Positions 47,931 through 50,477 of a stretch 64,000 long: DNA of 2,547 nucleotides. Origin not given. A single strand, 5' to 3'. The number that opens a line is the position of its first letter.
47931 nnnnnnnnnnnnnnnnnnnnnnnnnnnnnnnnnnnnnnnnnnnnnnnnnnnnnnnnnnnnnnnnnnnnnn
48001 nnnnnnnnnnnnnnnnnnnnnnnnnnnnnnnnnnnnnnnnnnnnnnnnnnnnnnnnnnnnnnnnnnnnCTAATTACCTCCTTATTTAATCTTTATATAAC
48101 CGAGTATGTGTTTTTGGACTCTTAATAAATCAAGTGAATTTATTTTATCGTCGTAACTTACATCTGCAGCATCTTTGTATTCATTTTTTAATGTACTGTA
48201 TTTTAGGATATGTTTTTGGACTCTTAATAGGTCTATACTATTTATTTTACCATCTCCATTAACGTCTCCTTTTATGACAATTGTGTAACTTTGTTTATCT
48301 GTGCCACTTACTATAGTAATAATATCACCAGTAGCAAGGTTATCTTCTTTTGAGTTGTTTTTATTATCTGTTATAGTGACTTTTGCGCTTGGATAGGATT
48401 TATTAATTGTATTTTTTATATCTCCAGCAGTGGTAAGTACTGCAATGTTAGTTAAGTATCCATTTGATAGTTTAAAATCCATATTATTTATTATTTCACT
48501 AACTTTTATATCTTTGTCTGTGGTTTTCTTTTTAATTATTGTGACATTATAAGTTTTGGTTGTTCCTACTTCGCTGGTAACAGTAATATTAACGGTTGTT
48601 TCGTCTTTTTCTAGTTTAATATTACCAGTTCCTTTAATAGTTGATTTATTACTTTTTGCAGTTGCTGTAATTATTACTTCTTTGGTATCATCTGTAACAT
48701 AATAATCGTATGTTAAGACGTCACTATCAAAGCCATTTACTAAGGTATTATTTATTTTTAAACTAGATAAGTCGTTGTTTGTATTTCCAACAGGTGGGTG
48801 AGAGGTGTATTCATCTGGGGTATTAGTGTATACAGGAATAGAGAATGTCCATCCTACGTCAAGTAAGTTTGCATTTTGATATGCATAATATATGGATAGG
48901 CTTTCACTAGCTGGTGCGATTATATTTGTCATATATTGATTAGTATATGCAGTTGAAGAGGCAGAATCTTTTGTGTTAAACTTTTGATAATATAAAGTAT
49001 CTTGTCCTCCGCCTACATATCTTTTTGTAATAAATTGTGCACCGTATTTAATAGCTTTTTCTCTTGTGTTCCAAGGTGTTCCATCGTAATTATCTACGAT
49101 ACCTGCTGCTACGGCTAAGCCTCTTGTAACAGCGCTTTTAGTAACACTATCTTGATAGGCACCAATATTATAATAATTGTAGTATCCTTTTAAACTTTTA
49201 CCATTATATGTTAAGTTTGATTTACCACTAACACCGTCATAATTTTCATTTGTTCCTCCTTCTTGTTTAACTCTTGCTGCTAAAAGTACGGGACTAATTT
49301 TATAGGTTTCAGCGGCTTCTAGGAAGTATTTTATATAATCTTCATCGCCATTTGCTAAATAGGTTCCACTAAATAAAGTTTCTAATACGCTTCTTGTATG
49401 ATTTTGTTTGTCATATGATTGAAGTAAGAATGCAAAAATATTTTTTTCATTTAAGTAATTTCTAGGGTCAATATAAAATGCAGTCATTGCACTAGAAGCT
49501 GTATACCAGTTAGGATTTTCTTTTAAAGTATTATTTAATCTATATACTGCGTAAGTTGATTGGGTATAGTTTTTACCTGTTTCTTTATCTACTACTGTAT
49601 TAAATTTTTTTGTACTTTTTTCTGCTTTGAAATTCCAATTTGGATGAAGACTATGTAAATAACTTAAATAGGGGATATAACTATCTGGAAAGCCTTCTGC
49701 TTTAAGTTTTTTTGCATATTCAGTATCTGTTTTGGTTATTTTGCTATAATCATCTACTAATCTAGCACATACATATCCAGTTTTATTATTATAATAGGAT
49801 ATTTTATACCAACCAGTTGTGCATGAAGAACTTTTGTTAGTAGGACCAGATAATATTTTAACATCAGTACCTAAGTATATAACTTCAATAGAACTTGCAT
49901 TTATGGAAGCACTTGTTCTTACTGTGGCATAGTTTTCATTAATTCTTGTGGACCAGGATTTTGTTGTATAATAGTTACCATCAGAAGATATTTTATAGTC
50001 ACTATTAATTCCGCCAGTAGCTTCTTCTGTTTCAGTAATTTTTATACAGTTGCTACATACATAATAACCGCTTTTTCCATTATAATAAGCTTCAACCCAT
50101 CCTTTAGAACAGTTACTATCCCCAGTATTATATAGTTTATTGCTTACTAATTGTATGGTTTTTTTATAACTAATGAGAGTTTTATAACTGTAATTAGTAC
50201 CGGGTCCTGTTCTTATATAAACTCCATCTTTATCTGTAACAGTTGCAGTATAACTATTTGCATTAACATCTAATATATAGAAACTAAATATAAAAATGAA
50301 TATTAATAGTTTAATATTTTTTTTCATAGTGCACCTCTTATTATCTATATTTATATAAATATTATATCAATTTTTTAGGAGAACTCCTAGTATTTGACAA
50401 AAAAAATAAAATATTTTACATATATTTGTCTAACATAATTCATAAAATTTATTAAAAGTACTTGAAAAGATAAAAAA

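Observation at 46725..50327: Two-gene operon pairing a dockerin-tagged GH73 autolysin with a membrane-anchored cohesin-like protein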

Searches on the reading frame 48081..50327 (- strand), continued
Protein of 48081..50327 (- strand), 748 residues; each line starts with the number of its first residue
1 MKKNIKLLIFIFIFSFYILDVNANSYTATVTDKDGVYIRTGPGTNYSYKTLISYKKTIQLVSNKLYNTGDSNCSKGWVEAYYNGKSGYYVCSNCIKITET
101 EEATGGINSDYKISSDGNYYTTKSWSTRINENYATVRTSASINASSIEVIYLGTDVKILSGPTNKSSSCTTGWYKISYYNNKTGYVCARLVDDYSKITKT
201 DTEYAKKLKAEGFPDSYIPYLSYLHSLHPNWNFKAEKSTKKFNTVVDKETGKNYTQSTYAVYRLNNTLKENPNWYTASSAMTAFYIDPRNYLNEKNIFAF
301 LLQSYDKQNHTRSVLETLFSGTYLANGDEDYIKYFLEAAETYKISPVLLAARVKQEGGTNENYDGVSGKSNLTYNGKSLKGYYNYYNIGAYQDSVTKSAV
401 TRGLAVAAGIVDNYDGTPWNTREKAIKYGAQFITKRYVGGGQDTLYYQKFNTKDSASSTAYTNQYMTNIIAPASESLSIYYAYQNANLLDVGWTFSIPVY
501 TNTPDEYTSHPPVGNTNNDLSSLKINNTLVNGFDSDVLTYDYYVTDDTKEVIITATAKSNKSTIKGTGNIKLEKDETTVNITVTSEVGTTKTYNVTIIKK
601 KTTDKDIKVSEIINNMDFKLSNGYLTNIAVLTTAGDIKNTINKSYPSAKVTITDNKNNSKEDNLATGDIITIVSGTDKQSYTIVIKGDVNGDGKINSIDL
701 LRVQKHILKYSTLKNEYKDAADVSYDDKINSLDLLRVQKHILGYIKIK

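Call 50: predict_structure(alignment_id=A4)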
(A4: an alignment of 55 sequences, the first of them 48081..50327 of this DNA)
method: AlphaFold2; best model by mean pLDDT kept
length: 748 residues; sequences in the alignment: 55
mean_pLDDT: 88.8   pTM: 0.69
mean pLDDT of the five models: 88.8, 87.8, 87.6, 87.0, 86.2
residues with pLDDT >= 90: 468; 70-90: 240; 50-70: 23; < 50: 17
segments of 3 or more residues with pLDDT < 50: 16-23, 101-108
pLDDT, mean of each block of 10 residues (from residue 1): 65 52 65 86 87 82 84 88 83 82 41 78 89 94 93 92 89 92 93 93 97 96 97 95 93 90 89 89 95 96 94 93 89 96 96 92 93 96 93 90 95 93 96 91 93 88 78 95 94 96 89 87 90 83 90 95 93 91 85 91 75 88 90 87 86 91 93 91 95 94 95 94 91 93 86
secondary structure, 60 per line:
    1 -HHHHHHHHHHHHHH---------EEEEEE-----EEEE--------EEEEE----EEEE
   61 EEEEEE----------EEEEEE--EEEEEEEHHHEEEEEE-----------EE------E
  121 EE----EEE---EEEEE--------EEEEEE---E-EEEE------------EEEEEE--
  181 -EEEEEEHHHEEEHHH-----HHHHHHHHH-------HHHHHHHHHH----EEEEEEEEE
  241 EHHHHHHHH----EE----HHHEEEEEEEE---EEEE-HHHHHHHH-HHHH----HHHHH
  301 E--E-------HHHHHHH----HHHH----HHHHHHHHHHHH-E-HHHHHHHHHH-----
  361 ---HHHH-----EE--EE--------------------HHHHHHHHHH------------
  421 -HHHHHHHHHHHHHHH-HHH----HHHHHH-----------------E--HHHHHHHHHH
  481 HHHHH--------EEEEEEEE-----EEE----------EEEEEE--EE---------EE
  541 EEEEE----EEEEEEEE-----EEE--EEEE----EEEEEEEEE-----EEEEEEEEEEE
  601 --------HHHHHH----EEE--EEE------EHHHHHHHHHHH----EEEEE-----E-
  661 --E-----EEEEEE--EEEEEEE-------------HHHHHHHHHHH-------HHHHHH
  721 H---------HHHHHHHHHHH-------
elements in order (helices of 4 or more, strands of 3 or more residues): H2-15 E25-30 E36-39 E48-52 E57-66 E77-82 E85-91 E95-100 E120-122 E127-129 E133-137 E146-151 E157-160 E173-178 E182-187 E191-193 H202-210 H218-227 E232-241 H242-249 E263-270 E274-277 H279-286 H288-291 H296-300 H312-318 H323-326 H331-342 H346-355 H364-367 H399-408 H422-436 H445-450 H471-485 E494-501 E507-509 E520-525 E539-545 E550-557 E563-565 E568-571 E576-584 E590-600 H609-614 E619-621 E624-626 H634-644 E649-653 E669-674 E677-683 H697-707 H715-721 H731-741

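Call 52: fold_search(model_id=the predicted structure, library=pdb)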
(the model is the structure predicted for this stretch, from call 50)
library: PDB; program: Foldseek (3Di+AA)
matches with E <= 10: 820; with E <= 0.001: 21
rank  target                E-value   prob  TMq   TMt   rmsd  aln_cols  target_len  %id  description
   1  6u0o_B                1.2e-13  1.00  0.26  0.60  13.6       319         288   23  Crystal structure of a peptidoglycan release complex, SagB-SpdC, in lipidic cubic phase (released 2020-09-23)
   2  6fxp_B                2.5e-12  1.00  0.25  0.63   6.0       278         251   27  Crystal structure of S. aureus glucosaminidase B (released 2019-03-20)
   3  6fxp_A                5.7e-12  1.00  0.25  0.63   5.9       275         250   25  Crystal structure of S. aureus glucosaminidase B (released 2019-03-20)
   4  6fxo                  1.1e-10  1.00  0.24  0.63   6.5       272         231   23  Crystal structure of Major Bifunctional Autolysin (released 2019-03-20)
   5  4pi8_A                1.6e-09  1.00  0.24  0.73   5.4       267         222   19  Crystal structure of catalytic mutant E138A of S. Aureus Autolysin E in complex with disaccharide NAG-NAM (released 2015-10-14)
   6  4pia                  1.7e-09  1.00  0.25  0.74   4.9       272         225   19  Crystal structure of S. Aureus Autolysin E (released 2015-10-14)
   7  4pi9                  4.4e-09  1.00  0.24  0.75   5.3       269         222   19  Crystal structure of S. Aureus Autolysin E in complex with muropeptide NAM-L-ALA-D-iGLU (released 2015-10-14)
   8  8yxn_B                4.4e-09  1.00  0.26  0.67   5.6       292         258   21  X-ray structure of Clostridium perfringens autolysin catalytic domain in the P1 form (released 2024-05-15)
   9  4pi7_A                8.4e-09  1.00  0.24  0.72   5.5       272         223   19  Crystal structure of S. Aureus Autolysin E in complex with disaccharide NAM-NAG (released 2015-10-14)
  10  5wqw                  8.9e-09  1.00  0.25  0.65   6.0       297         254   21  X-ray structure of catalytic domain of autolysin from Clostridium perfringens (released 2016-12-07)
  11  9a7d_A                9.9e-07  1.00  0.08  0.11  18.3       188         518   23  Integrative model of YRVJ-YACD by crosslinking MS and deep learning (released 2024-09-18)
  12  4krt_B                5.2e-06  1.00  0.08  0.17  13.6       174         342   20  X-ray structure of endolysin from clostridium perfringens phage phiSM101 (released 2014-04-02)
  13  4krt_A                8.9e-06  1.00  0.08  0.16  13.9       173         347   21  X-ray structure of endolysin from clostridium perfringens phage phiSM101 (released 2014-04-02)
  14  6biq_A                1.6e-05  1.00  0.08  0.20  17.0       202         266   11  Structure of NlpC2 from Trichomonas vaginalis (released 2018-11-07)
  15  6biq_B                2.4e-05  1.00  0.08  0.20  17.0       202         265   11  Structure of NlpC2 from Trichomonas vaginalis (released 2018-11-07)
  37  2kt8_MODEL_1_A        1.1e-02  1.00  0.09  0.75   2.9        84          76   17  Solution NMR structure of the CPE1231(468-535) protein from Clostridium perfringens, Northeast Structural Geno (released 2010-02-02)
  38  2krs_MODEL_1_A        1.2e-02  1.00  0.08  0.70   4.7        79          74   20  Solution NMR structure of SH3 domain from CPF_0587 (fragment 415-479) from Clostridium perfringens. Northeast  (released 2010-01-26)
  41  9ovi_A                1.4e-02  1.00  0.08  0.79   2.5        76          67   18  Crystal Structure of SH3-like_bac-type domain (79-145) of Conserved domain protein GBAA_2967 from Bacillus anthracis A (released 2025-06-11)
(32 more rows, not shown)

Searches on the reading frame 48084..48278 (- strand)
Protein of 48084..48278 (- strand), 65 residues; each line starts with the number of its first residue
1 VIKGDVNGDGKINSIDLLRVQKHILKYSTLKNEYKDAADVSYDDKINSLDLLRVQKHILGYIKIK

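Call 76: find_homologous_proteins(query=window:48084-48278:-, max_evalue=0.001)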
Query window:48084-48278:- (65 aa): 18 proteins with E <= 0.001 among 28 candidates.
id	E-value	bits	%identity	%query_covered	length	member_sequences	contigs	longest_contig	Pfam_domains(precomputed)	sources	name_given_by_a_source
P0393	1.3e-13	68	56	98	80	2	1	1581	PF00404.25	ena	-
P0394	1.5e-13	68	62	100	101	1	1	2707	PF00404.25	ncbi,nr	ncbi:MAG TPA: mannosyl-glycoprotein endo-beta-N-acetylglucosamidase, partial [Syntrophomonadaceae ba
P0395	3.0e-13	67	58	100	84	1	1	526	PF00404.25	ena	-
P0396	3.5e-13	67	64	100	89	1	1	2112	PF00404.25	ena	-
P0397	3.8e-13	67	63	100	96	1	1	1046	PF00404.25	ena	-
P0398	8.0e-13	66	61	98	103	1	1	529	PF00404.25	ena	-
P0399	9.0e-13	66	58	98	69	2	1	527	PF00404.25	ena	-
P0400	1.1e-12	65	59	91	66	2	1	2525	PF00404.25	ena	-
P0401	1.8e-12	65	61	91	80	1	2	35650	PF13405.13,PF00404.25,PF13202.13,PF00036.39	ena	-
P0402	3.2e-12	64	61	86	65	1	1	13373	PF00404.25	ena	-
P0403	4.9e-12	63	60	100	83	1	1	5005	PF00404.25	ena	-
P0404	1.7e-10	59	60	92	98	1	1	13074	PF00404.25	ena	-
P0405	5.3e-10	57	65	78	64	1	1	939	PF00404.25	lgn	-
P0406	5.1e-9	54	64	68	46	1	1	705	PF00404.25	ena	-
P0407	1.0e-8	53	51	97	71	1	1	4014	PF00404.25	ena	-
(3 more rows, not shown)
